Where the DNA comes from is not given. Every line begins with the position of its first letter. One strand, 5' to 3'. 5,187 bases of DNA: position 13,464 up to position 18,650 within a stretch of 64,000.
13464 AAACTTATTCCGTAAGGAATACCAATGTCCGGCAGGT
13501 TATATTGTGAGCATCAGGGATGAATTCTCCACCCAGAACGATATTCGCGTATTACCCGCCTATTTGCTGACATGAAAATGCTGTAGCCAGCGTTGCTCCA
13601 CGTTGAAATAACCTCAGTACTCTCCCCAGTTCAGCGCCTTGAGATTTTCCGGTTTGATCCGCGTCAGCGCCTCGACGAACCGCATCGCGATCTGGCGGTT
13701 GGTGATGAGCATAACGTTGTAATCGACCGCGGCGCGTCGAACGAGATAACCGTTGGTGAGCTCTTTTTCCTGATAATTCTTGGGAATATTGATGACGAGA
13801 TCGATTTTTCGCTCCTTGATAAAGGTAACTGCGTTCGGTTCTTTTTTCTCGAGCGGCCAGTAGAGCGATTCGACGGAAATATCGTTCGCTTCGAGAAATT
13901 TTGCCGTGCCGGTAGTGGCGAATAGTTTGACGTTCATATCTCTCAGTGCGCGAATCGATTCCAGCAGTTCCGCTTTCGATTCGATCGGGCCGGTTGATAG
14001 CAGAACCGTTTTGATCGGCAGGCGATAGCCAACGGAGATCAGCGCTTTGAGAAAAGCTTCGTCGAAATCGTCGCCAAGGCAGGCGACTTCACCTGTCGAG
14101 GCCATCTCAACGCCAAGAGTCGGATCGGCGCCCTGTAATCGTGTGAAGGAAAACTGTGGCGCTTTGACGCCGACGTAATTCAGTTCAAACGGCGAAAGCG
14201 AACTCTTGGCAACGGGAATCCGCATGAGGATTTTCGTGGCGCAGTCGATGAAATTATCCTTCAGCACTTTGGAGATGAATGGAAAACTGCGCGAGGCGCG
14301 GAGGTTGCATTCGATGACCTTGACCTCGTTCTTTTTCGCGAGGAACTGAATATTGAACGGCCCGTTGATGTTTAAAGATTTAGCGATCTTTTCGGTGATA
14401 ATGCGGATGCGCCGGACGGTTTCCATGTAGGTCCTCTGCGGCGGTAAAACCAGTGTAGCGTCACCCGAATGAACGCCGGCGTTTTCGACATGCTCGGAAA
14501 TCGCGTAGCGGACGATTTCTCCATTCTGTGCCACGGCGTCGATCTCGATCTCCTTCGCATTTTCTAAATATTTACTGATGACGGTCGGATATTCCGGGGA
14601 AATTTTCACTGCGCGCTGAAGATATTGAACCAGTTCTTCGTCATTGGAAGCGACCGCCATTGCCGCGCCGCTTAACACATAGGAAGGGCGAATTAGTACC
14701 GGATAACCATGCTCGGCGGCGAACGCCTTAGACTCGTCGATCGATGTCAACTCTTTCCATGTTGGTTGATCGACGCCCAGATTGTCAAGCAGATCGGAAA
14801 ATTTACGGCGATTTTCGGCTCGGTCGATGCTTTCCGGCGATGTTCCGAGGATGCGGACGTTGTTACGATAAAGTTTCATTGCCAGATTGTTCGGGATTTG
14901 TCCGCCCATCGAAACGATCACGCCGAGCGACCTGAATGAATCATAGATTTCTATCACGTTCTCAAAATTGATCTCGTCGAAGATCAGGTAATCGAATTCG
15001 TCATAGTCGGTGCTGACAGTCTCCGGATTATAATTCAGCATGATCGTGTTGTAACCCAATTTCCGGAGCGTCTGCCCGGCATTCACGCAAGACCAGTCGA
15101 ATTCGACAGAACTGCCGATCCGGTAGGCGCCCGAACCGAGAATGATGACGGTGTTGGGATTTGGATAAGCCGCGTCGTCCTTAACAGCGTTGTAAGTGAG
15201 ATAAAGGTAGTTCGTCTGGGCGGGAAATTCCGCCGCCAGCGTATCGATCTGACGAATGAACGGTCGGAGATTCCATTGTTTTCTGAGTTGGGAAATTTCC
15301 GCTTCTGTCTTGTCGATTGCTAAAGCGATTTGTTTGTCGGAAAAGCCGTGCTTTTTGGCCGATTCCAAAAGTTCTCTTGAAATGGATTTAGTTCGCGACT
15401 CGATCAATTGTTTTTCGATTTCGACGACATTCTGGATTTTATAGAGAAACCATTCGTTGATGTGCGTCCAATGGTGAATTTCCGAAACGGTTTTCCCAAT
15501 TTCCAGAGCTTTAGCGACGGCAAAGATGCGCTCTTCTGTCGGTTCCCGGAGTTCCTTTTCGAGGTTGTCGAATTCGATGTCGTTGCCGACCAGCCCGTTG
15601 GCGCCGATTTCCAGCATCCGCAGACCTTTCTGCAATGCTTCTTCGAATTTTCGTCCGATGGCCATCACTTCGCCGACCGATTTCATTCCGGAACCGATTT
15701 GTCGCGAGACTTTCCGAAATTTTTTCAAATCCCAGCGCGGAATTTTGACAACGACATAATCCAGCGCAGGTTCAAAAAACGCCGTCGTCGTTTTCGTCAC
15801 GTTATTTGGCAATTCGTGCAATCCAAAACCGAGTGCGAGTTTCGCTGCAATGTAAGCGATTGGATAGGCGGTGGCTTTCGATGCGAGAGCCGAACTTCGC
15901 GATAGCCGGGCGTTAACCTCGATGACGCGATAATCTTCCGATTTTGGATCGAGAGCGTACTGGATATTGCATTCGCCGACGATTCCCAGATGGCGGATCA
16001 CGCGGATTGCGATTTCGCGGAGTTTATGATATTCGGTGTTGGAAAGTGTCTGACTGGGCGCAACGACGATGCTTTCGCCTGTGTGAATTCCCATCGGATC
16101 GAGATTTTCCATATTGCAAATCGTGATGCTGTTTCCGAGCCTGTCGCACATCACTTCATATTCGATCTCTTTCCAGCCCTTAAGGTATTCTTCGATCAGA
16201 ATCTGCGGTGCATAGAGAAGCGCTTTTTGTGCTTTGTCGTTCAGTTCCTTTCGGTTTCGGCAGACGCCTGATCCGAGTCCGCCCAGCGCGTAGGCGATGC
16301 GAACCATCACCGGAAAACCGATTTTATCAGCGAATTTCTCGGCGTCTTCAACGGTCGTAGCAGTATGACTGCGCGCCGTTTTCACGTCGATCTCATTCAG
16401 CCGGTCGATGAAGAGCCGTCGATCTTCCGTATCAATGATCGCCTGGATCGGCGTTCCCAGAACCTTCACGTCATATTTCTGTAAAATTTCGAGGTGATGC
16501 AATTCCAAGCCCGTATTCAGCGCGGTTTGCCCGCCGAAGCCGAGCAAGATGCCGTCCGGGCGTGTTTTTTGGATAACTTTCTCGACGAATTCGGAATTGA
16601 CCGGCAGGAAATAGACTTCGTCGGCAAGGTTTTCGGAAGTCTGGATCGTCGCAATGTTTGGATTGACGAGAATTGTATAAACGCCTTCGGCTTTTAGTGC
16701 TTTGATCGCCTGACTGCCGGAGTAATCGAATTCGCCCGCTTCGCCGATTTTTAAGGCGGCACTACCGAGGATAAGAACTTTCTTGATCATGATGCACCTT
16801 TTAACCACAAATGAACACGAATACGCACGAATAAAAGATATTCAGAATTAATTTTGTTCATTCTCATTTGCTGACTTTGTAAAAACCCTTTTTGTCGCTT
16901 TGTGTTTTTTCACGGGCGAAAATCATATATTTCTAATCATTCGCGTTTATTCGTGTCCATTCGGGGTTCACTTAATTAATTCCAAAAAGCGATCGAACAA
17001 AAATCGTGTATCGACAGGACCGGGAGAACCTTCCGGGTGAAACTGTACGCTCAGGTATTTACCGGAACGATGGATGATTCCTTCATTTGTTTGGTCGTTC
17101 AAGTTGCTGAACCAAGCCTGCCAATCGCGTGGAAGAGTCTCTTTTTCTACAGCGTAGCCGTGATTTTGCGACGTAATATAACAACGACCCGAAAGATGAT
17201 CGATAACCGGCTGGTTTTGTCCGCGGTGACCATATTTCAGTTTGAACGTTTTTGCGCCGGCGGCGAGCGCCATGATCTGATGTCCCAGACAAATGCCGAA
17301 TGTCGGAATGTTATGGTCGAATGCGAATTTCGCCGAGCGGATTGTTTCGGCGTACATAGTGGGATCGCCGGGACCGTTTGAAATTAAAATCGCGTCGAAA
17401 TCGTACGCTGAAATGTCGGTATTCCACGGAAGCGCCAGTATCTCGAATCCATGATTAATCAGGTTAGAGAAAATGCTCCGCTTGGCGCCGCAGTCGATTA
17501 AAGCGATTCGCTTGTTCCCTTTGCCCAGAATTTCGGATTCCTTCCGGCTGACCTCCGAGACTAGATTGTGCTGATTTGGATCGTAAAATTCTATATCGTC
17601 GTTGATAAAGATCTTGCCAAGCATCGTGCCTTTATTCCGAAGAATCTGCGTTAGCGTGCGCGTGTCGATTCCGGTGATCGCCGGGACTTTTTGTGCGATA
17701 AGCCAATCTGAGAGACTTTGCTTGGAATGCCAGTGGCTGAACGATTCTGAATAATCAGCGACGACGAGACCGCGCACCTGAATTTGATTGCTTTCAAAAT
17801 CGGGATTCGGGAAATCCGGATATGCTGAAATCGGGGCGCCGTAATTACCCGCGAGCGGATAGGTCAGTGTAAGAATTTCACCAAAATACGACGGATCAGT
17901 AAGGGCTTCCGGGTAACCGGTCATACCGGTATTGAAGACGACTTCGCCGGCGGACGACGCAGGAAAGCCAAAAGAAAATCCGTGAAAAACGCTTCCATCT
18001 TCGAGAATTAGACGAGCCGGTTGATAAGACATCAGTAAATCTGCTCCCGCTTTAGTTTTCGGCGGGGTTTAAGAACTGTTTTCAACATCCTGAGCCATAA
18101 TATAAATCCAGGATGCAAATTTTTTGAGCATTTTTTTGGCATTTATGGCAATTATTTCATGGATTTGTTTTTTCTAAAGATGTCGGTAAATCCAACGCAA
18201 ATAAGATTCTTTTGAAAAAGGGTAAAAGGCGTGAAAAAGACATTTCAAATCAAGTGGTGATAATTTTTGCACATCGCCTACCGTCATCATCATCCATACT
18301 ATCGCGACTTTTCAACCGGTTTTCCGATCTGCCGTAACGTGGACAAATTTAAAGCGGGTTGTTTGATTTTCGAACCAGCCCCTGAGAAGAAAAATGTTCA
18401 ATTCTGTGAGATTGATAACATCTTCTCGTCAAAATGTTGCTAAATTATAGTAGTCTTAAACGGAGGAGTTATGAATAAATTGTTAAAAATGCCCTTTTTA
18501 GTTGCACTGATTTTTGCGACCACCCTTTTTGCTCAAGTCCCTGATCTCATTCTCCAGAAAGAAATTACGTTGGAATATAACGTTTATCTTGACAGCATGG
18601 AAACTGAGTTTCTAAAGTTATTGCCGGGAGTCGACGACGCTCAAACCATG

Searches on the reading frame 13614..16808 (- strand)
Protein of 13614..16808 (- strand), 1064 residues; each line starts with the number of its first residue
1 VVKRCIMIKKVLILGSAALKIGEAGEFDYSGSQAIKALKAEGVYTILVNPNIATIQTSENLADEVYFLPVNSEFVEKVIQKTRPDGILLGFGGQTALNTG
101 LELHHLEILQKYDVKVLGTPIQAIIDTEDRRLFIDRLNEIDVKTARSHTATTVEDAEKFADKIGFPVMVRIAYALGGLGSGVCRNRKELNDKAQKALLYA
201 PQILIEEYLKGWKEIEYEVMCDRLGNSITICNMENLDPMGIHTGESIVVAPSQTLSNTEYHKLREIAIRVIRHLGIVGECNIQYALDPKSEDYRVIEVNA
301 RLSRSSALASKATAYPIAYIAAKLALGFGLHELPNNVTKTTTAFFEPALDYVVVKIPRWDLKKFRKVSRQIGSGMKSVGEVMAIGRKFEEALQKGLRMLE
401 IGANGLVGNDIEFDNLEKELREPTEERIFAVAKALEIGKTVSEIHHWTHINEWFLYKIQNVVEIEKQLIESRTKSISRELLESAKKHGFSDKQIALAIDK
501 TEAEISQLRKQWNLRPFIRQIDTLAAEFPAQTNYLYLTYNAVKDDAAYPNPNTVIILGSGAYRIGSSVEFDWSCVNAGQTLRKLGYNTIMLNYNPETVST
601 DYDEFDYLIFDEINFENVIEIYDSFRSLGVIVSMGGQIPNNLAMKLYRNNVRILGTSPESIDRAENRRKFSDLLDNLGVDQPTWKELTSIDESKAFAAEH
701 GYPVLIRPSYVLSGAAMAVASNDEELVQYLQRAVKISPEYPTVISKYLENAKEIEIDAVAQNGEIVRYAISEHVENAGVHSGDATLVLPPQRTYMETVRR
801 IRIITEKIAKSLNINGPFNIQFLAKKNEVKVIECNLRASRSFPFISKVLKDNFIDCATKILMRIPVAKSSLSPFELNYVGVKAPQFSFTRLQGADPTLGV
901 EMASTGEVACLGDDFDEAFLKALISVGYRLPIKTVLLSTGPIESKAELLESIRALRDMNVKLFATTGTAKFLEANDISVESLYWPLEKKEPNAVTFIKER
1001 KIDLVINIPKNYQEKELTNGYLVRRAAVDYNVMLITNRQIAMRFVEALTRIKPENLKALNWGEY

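Call 11: search_protein_families(library=pfam, proteins=[window:13614-16808:-])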
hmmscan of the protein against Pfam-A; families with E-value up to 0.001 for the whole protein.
window:13614-16808:- (1064 aa): 12 families
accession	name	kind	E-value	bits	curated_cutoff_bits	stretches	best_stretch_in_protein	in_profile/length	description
PF02786.22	CPSase_L_D2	-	4.7e-102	340.4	19.8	2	129-332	1-210/211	Carbamoyl-phosphate synthase L chain, ATP binding domain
PF25596.1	CPSase_L_D1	-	9.7e-83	274.3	27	2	8-124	2-116/118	Carbamoyl phosphate synthase preATP-grasp domain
PF02787.25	CPSase_L_D3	-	1.6e-27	95.8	26.6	1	418-495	1-77/80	Carbamoyl-phosphate synthetase large chain, oligomerisation domain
PF02142.27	MGS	-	1.6e-20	73.5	24.1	1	947-1036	1-94/94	MGS-like domain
PF02222.28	ATP-grasp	-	1.9e-18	67.2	27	2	673-837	2-162/179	ATP-grasp domain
PF07478.18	Dala_Dala_lig_C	-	8.8e-17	61.7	24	2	151-300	23-174/204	D-ala D-ala ligase C-terminus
PF15632.11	ATPgrasp_Ter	-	6.7e-11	42.5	29.1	1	742-839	5-87/131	ATP-grasp in the biosynthetic pathway with Ter operon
PF01071.24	GARS_A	-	1.9e-08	34.8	27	0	137-222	10-101/194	Phosphoribosylglycinamide synthetase, ATP-grasp (A) domain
PF02655.19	ATP-grasp_3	-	3.5e-07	30.9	23.2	0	164-303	31-158/160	ATP-grasp domain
PF08443.16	RimK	-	2e-06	28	21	0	137-214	11-87/188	RimK-like ATP-grasp domain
PF13535.11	ATP-grasp_4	-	0.00018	21.6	27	0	183-277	35-127/160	ATP-grasp domain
PF13549.11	ATP-grasp_5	-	0.00078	19.3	27.6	0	137-172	19-54/221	ATP-grasp domain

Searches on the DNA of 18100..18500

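Call 9: search_rna_families(source=window, start=18100, end=18500, threshold=evalue, max_evalue=10)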
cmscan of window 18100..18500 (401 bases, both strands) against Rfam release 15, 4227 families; matches with E-value up to 10: 4.
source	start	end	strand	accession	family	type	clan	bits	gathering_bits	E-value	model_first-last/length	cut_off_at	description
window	18203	18296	-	RF01617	ceN113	Gene; snRNA; snoRNA; CD-box;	-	19.3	40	1.1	1-131/131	no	Caenorhabditis snoRNA ceN113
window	18201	18225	+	RF02929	algC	Cis-reg;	-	19.2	33.8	0.23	1-52/52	no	algC RNA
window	18115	18146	-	RF01726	SAM-II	Cis-reg; riboswitch;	-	13.4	44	8.5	1-60/60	no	SAM-II riboswitch aptamer (SAM-II long loop)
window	18259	18294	-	RF00282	SNORD48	Gene; snRNA; snoRNA; CD-box;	-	11.5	36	7.3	1-63/63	no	Small nucleolar RNA SNORD48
